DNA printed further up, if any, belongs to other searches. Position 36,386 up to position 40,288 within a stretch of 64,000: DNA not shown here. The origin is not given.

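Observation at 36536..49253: Two divergent paralogues of an uncharacterised giant protein family bracket the fabI-gatCAB housekeeping block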

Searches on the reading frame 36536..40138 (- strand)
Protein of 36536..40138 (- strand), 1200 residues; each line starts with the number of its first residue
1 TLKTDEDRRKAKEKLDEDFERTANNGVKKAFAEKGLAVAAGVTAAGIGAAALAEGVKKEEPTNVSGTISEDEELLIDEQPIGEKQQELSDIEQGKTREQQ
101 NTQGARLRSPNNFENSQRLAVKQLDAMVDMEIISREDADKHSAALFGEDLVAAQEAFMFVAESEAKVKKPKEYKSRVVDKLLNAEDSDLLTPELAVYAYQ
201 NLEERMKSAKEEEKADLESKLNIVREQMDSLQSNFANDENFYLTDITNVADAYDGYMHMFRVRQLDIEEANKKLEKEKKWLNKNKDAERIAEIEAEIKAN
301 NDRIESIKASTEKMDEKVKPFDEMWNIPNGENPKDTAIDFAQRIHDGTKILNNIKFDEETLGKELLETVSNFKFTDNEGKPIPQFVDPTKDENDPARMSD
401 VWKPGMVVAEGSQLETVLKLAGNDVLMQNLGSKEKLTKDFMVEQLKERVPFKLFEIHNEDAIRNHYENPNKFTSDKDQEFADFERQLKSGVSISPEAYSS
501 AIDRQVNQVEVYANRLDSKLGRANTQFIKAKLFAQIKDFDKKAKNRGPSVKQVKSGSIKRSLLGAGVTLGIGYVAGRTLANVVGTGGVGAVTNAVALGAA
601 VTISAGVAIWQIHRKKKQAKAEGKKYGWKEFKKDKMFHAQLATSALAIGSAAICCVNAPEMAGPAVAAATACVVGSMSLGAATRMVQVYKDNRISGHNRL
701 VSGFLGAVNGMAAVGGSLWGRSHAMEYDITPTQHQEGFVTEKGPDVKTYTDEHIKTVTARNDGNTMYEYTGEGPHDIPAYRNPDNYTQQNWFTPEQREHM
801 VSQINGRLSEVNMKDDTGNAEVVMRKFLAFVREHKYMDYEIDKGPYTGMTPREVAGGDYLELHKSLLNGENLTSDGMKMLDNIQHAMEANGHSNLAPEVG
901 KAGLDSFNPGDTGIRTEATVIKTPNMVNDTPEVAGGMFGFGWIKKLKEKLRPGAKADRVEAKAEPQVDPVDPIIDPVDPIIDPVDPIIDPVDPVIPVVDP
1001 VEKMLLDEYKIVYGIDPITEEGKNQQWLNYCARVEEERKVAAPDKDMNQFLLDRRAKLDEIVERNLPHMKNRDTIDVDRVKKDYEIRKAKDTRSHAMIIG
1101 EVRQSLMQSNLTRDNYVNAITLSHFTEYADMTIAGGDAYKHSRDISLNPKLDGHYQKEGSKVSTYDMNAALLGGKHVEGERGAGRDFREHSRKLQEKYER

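Call 62: predict_structure(alignment_id=A5)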
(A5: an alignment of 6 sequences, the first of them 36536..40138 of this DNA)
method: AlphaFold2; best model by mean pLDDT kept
length: 1200 residues; sequences in the alignment: 6
mean_pLDDT: 39.3   pTM: 0.27
mean pLDDT of the five models: 39.3, 39.0, 39.0, 38.7, 37.9
residues with pLDDT >= 90: 0; 70-90: 117; 50-70: 166; < 50: 917
segments of 3 or more residues with pLDDT < 50: 1-4, 15-170, 239-251, 319-344, 373-402, 429-433, 457-476, 489-848, 856-999, 1011-1024, 1064-1200
pLDDT, mean of each block of 10 residues (from residue 1): 44 48 32 25 21 21 23 27 23 23 23 24 22 28 30 29 31 60 64 78 81 79 86 66 36 70 87 86 80 86 84 63 31 33 55 64 61 43 39 37 52 57 54 60 71 52 38 47 52 29 25 26 27 27 24 22 23 24 23 26 31 43 39 34 32 26 25 27 30 32 33 27 21 21 27 26 22 24 26 38 44 36 44 41 44 48 43 42 36 26 24 22 21 23 28 23 28 30 32 33 53 40 51 68 64 58 44 36 41 27 28 26 25 25 25 26 25 26 34 37
secondary structure, 60 per line:
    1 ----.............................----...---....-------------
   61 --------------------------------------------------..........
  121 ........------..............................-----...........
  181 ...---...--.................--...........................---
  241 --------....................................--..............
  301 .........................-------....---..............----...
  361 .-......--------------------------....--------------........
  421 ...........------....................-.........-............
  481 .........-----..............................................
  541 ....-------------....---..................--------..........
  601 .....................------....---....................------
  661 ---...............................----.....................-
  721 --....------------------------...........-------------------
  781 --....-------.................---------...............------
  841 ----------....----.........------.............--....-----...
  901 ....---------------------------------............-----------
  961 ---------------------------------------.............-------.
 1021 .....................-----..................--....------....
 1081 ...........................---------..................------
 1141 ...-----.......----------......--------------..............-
elements in order (helices of 4 or more, strands of 3 or more residues): H5-33 H44-47 H111-128 H135-164 H170-183 H192-208 H211-237 H249-284 H287-325 H333-336 H340-353 H358-361 H363-368 H395-398 H413-431 H438-457 H459-467 H469-489 H495-544 H558-561 H565-582 H591-621 H628-631 H635-654 H664-694 H699-719 H723-726 H751-761 H783-786 H794-810 H820-834 H851-854 H859-867 H874-886 H889-892 H898-904 H938-949 H1000-1012 H1020-1041 H1047-1064 H1067-1070 H1077-1107 H1117-1134 H1149-1155 H1166-1171 H1186-1199
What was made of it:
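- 38486..39913 (-): LONG charged helical body (aa 500-975), inferred cytoplasmic. Long helices; pLDDT 60-87 only for aa ~595-745 (call 62).
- On Any solved structure / known fold: LONG was not modelled usefully (call 62).
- The LONG model was unusable (pLDDT 39, call 62).
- Tried and rejected: AF2 of LONG aa 425-1624 with 6 sequences gave pLDDT 39, so I did not use it for fold search (call 62).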
